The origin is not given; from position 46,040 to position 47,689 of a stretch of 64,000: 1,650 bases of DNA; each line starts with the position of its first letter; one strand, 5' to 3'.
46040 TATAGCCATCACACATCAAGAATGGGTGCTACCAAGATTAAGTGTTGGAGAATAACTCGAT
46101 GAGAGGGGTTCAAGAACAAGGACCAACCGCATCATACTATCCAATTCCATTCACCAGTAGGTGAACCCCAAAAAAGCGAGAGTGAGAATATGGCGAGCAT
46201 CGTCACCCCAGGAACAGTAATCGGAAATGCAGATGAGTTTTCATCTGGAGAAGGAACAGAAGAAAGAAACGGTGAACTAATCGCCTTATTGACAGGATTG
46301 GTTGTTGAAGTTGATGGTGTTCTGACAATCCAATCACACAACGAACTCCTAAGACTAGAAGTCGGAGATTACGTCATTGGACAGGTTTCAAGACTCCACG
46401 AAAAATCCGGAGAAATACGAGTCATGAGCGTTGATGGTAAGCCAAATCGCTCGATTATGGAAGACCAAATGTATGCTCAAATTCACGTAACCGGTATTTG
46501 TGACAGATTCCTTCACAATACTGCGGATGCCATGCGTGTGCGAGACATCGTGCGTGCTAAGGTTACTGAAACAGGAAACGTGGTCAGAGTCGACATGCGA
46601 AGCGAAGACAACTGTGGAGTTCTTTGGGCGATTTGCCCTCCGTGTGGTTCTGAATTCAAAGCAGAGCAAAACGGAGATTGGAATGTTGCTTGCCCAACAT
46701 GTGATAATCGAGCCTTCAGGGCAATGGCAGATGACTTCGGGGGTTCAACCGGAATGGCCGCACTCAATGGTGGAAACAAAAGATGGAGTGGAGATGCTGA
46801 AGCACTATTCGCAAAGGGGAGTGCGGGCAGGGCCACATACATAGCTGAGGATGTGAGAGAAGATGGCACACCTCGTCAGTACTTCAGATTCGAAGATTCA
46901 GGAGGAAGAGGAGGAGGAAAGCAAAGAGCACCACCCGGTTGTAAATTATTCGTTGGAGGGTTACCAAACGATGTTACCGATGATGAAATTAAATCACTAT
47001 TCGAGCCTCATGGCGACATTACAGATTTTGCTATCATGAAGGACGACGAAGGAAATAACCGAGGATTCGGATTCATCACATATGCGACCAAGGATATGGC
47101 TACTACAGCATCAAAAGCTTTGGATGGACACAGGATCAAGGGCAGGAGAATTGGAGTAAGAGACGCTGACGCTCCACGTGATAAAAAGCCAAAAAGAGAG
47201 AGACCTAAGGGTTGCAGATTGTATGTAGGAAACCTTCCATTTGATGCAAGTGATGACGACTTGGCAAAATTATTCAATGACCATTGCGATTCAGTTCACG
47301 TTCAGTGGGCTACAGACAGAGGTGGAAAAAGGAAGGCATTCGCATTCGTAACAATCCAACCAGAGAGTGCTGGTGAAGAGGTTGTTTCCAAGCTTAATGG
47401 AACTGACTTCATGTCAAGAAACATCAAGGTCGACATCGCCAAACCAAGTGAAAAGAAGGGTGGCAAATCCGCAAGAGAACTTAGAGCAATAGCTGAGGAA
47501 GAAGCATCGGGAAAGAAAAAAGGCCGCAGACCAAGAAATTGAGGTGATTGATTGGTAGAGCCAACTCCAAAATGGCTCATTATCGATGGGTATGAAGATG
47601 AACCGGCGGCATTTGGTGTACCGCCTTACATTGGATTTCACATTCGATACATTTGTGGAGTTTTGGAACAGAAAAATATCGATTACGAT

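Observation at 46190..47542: Exosome cap protein Csl4 fused to two canonical RRM domains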

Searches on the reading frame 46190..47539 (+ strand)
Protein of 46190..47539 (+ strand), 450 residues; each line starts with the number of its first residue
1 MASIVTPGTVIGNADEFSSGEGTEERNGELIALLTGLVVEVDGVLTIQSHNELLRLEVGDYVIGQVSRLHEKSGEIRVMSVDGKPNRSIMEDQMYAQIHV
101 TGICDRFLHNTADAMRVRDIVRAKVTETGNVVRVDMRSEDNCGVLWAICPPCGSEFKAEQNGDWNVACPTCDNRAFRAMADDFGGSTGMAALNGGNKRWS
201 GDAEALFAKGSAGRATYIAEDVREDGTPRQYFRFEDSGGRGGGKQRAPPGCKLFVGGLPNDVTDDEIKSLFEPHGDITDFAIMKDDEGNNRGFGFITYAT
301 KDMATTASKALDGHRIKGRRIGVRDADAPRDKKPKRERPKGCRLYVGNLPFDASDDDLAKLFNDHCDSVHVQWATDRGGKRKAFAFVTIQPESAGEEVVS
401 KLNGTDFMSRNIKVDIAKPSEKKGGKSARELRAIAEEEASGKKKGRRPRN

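Call 3: search_protein_families(library=pfam, proteins=[window:46190-47539:+], max_evalue=1)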
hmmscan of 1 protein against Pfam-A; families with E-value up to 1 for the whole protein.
window:46190-47539:+ (450 aa): 12 families
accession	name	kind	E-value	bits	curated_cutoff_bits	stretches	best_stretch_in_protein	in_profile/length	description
PF00076.28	RRM_1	-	4.1e-35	119.9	20.7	2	253-321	1-69/70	RNA recognition motif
PF14382.12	ECR1_N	-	1.8e-09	37.7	27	1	4-39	1-36/38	Exosome complex exonuclease RRP4 N-terminal region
PF16367.11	RRM_7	-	1.2e-08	35.3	27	2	251-278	2-29/94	RNA recognition motif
PF16842.11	RRM_occluded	-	1.8e-06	28.1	30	1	257-322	8-69/79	Occluded RNA-recognition motif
PF03880.21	DbpA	-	0.0057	17.1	25.6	0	383-414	40-70/72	DbpA RNA binding domain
PF01155.25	HypA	-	0.076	13.5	28.9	1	147-177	71-98/112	Hydrogenase/urease nickel incorporation, metallochaperone, hypA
PF24475.1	RBD_DEAH11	-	0.083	13.4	28.4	0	277-323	65-110/115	DEAH11-like, RNA-binding domain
PF09723.15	Zn_ribbon_8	-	0.086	13.3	34.4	1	149-173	8-34/41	Zinc ribbon domain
PF22191.2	IBR_1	-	0.11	12.8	27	1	148-172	5-28/47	IBR domain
PF14446.12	Prok-RING_1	-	0.13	12.7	29.1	1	148-177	6-32/54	Prokaryotic RING finger family 1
PF24099.1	RBD_DGKtheta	-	0.33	11.6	27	0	252-273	5-26/80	Diacylglycerol kinase theta, RNA-binding domain-like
PF14369.11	Zn_ribbon_19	-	0.6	10.7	30.8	0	134-156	14-31/35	zinc-ribbon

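Call 4: search_protein_families(library=ncbifam, proteins=[window:46190-47539:+], max_evalue=1)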
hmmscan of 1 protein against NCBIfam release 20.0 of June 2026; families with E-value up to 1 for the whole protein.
window:46190-47539:+ (450 aa): 16 families
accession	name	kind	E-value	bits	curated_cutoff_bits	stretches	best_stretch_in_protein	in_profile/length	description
NF034126.3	PRK09521.1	equivalog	6.4e-32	110.8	90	1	4-183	2-178/180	exosome complex RNA-binding protein Csl4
TIGR01622.1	SF-CC1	subfamily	3.9e-30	105.3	231.65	2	248-326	217-296/500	splicing factor, CC1-like family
NF058537.1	Rbp_regulator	equivalog_domain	1.9e-29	101.7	100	2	344-419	2-78/79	RNA-binding regulator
TIGR01648.1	hnRNP-R-Q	subfamily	3.2e-22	79.1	317.85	2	249-323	57-132/577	hnRNP-R, Q splicing factor family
TIGR01642.1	U2AF_lg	subfamily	3.3e-22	78.7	310.3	2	252-327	298-374/510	U2 snRNP auxilliary factor, large subunit, splicing factor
TIGR01628.1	PABP-1234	subfamily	5.1e-21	75.5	497.1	1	253-421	181-365/595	polyadenylate binding protein, human types 1, 2, 3, 4 family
TIGR01661.1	ELAV_HUD_SF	subfamily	1.6e-15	57.6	279.1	2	252-365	5-113/351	ELAV/HuD family splicing factor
TIGR01659.1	sex-lethal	subfamily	6.2e-15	55.7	486.2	1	235-404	93-257/346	sex-lethal family splicing factor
TIGR01645.1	half-pint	subfamily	8.5e-10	38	443.95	2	255-310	205-261/607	poly-U binding splicing factor, half-pint family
NF003181.1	PRK04163.1-1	equivalog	0.00013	21.3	200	1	3-134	3-126/221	exosome complex RNA-binding protein Rrp4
TIGR01649.1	hnRNP-L_PTB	subfamily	0.0092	15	287.4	1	248-324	296-369/493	hnRNP-L/PTB/hephaestus splicing factor family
TIGR00373.1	TIGR00373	equivalog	0.026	14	149.5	1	116-174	81-137/162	transcription factor E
NF004910.0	PRK06266.1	equivalog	0.042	13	180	1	113-173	93-151/185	transcription initiation factor E subunit alpha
NF040578.1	S1_dom_Ygs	exception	0.11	12.7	175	1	90-141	27-78/122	S1 domain-containing post-transcriptional regulator Ygs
TIGR02605.1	CxxC_CxxC_SSSS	subfamily_domain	0.23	11.6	31.3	1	149-178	8-39/52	FmdB family zinc ribbon protein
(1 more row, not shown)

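Call 5: search_solved_structures(query=window:46190-47539:+, max_evalue=0.01, show_alignments=3)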
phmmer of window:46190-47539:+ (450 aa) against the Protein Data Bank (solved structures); distinct sequences matched with E-value up to 0.01: 299 (the best 60 are shown).
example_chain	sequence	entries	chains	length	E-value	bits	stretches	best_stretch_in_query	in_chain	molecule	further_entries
6r5k_D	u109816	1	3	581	4.6e-30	108.3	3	250-413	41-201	Polyadenylate-binding protein, cytoplasmic and nuclear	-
2lyv_A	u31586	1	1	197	2.1e-20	76.5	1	250-406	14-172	Heterogeneous nuclear ribonucleoprotein A1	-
9f4d_A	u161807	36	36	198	3.1e-20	75.9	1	250-405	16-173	Heterogeneous nuclear ribonucleoprotein A1, N-terminally processed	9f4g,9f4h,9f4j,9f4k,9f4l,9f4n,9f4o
8rzv_A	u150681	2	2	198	3.5e-20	75.8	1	251-405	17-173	Heterogeneous nuclear ribonucleoprotein A1, N-terminally processed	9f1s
6dcl_A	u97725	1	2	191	3.7e-20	75.7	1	250-402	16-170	Heterogeneous nuclear ribonucleoprotein A1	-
4yoe_A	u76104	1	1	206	4.1e-20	75.6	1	251-407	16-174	Heterogeneous nuclear ribonucleoprotein A1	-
9gea_A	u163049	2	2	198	4.2e-20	75.5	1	251-405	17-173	Heterogeneous nuclear ribonucleoprotein A1, N-terminally processed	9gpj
8x0n_A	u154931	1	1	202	4.4e-20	75.4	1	251-406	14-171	Heterogeneous nuclear ribonucleoprotein A1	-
1pgz_A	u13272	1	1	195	4.5e-20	75.4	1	251-406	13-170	Heterogeneous nuclear ribonucleoprotein A1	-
9vva_A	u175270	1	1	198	4.5e-20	75.4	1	251-405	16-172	Heterogeneous nuclear ribonucleoprotein A1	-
1l3k_A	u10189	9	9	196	4.5e-20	75.4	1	251-406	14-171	HETEROGENEOUS NUCLEAR RIBONUCLEOPROTEIN A1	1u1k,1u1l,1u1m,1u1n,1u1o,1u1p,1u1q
2cjk_A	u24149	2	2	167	4.9e-20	75.3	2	250-333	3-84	NUCLEAR POLYADENYLATED RNA-BINDING PROTEIN 4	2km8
1po6_A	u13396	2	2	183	6.6e-20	74.9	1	252-402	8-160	Heterogeneous nuclear ribonucleoprotein A1 | PROTEIN (HETEROGENEOUS NUCLEAR RIBONUCLEOPROTEIN A1)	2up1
1ha1_A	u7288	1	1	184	6.7e-20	74.8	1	251-400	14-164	HNRNP A1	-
1up1_A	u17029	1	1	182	6.8e-20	74.8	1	251-400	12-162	HETEROGENEOUS NUCLEAR RIBONUCLEOPROTEIN A1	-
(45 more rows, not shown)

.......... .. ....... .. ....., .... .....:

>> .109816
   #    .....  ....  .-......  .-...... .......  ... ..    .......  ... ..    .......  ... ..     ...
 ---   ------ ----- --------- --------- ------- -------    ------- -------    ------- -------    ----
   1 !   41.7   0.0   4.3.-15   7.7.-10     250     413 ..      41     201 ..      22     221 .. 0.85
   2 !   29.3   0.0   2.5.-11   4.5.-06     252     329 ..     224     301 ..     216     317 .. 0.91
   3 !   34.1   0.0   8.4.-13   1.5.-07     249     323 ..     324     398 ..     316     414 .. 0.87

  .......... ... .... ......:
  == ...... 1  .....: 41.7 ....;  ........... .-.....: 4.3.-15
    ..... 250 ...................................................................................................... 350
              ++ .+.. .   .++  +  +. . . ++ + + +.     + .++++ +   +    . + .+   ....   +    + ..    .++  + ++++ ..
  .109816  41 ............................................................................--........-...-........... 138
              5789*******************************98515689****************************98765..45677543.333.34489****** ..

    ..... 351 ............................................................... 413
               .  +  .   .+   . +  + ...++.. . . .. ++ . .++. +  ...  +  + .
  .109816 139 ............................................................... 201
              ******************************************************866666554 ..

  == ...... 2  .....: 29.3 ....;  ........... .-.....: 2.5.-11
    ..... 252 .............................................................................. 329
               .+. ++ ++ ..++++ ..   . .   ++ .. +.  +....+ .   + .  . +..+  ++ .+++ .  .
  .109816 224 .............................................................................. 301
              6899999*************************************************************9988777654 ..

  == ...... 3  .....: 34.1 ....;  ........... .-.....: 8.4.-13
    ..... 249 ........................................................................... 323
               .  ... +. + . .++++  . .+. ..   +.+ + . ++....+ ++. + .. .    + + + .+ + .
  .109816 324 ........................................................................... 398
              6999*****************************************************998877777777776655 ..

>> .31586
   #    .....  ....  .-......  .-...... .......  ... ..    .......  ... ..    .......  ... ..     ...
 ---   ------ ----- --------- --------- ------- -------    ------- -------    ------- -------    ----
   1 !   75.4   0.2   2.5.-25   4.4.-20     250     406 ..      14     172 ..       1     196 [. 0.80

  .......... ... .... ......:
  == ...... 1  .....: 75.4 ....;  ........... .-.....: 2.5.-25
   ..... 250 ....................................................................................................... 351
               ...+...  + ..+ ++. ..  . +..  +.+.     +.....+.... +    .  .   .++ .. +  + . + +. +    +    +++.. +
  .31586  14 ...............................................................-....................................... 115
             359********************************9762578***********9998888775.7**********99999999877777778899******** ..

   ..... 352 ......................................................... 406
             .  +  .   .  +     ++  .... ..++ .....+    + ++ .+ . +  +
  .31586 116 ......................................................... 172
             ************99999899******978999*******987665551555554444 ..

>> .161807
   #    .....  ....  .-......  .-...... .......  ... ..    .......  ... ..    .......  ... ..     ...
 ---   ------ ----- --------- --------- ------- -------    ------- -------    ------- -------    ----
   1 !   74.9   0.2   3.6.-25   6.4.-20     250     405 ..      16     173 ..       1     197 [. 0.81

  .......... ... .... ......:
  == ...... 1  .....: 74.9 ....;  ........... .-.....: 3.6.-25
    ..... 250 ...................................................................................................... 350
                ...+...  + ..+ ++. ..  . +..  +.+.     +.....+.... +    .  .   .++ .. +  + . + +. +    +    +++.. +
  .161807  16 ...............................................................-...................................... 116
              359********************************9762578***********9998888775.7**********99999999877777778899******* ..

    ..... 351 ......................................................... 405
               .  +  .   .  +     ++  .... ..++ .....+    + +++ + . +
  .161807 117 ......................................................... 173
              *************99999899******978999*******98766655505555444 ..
